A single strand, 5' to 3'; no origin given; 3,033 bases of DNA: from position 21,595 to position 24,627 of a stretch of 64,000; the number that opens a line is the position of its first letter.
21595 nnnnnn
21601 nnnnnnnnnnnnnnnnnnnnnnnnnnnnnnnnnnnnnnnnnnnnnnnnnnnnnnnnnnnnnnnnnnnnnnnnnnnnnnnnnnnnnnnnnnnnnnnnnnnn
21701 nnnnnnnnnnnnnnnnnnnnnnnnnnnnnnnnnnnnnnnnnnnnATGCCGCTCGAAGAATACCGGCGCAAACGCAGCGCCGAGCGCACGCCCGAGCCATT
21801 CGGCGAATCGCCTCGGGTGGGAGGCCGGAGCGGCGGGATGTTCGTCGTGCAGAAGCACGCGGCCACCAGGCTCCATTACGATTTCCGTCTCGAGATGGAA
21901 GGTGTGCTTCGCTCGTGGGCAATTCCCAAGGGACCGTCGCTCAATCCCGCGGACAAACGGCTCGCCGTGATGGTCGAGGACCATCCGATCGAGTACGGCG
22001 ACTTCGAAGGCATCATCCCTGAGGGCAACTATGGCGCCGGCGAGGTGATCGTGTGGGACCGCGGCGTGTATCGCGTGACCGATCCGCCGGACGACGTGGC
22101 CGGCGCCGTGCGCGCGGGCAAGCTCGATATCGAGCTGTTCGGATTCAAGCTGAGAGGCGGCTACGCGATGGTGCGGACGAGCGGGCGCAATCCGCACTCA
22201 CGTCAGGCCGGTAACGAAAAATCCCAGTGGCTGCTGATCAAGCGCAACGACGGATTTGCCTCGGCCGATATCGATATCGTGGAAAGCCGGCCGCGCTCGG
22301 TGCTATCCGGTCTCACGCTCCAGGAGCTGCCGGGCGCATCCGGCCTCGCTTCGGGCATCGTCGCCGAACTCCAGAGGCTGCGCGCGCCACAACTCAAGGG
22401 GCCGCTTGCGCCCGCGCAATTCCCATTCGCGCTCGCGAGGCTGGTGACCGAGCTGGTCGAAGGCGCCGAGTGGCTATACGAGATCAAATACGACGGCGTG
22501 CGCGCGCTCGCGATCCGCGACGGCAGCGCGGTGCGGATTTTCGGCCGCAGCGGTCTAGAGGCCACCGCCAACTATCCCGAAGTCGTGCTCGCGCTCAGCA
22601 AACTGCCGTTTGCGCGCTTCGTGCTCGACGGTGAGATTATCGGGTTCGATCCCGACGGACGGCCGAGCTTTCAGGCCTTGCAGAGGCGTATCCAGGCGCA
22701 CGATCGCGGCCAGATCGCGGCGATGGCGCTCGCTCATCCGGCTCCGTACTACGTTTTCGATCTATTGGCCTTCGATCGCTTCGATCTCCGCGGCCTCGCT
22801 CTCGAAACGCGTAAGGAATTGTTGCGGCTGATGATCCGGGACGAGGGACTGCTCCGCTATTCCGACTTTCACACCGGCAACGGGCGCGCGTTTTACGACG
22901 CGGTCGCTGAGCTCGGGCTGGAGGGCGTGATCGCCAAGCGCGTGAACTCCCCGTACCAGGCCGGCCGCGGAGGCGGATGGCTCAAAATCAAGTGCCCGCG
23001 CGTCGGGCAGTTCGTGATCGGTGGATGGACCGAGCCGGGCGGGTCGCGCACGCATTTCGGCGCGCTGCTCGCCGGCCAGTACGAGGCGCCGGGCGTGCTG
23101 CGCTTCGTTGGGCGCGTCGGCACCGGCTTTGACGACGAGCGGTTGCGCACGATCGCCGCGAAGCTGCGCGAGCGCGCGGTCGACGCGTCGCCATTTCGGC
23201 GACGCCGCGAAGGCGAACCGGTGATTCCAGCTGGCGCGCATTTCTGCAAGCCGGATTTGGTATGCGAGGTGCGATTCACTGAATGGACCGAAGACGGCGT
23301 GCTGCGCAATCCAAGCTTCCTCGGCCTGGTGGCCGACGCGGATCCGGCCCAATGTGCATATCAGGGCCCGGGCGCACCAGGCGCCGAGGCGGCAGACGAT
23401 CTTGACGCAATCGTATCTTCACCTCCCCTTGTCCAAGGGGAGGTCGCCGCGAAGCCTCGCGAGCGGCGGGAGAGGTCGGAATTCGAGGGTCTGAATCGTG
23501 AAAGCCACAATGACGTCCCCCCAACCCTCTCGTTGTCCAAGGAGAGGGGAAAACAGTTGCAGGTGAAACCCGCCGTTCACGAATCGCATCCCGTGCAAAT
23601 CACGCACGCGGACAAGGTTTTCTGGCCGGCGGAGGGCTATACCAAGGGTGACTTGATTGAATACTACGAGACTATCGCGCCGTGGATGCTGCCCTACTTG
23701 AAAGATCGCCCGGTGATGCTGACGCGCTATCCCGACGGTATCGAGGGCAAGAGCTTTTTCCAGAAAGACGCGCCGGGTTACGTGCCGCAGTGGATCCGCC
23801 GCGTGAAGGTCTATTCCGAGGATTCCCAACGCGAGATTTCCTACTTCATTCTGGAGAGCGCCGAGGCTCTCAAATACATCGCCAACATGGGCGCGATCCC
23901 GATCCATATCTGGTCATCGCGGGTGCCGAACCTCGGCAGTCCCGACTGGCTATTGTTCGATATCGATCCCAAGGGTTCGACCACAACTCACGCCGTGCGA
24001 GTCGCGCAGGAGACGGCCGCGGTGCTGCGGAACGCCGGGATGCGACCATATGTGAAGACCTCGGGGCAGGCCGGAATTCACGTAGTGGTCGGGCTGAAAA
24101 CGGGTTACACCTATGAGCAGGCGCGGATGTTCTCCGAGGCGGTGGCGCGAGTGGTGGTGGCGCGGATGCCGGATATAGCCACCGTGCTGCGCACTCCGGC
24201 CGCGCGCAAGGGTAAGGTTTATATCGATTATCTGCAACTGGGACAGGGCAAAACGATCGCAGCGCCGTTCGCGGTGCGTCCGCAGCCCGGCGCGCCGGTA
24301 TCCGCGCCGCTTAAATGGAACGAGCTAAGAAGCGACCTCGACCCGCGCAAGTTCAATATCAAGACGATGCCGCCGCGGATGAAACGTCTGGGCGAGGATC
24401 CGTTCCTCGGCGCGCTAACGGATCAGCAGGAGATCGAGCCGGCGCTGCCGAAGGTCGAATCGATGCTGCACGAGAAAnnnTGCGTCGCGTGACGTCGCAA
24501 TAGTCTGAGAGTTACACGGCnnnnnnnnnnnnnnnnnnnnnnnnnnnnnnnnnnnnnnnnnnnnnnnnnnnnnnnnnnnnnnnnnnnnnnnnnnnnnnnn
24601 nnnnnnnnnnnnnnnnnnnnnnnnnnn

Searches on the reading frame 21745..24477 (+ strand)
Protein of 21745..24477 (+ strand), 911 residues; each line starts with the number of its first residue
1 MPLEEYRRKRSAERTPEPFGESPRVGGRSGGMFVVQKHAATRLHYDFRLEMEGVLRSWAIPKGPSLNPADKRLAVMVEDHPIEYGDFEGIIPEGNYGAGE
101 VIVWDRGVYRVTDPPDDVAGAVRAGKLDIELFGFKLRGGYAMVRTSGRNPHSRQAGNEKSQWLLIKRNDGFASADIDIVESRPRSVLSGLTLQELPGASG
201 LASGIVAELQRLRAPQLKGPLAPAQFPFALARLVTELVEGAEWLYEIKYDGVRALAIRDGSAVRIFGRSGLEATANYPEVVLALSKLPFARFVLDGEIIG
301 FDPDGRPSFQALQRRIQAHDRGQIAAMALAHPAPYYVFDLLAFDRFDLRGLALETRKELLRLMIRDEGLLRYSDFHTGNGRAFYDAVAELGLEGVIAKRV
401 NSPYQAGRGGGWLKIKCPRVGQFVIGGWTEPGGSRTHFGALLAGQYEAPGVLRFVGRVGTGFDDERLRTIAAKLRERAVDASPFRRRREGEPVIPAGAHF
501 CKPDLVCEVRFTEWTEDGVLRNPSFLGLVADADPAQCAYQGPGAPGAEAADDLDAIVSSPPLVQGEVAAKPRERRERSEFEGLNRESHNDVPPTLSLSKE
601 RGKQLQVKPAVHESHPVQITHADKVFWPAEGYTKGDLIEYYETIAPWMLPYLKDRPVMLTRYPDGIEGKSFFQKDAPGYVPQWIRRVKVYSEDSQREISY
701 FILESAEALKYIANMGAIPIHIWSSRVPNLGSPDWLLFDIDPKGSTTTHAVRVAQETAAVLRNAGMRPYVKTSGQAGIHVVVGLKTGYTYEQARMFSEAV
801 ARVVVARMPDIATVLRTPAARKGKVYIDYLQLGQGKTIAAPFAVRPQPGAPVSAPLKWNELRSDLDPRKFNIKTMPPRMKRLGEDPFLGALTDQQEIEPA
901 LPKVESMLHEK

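Call 21: search_protein_families(library=pfam, proteins=[window:21745-24477:+], max_evalue=0.001)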
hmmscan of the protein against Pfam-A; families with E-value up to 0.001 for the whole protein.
window:21745-24477:+ (911 aa): 4 families
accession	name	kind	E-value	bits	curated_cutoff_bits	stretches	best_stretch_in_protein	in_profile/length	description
PF21686.3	LigD_Prim-Pol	-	8.9e-86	288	27.4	1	633-887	1-254/254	LigD, primase-polymerase domain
PF13298.12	LigD_N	-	1.9e-41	141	31.1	1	36-144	1-107/107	DNA Ligase D 3'-phosphoesterase domain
PF01068.26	DNA_ligase_A_M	-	2.1e-31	109.6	26.2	1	238-416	17-204/204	ATP dependent DNA ligase domain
PF04679.21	DNA_ligase_A_C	-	1e-22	80.7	27.5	1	435-530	2-92/94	ATP dependent DNA ligase C terminal region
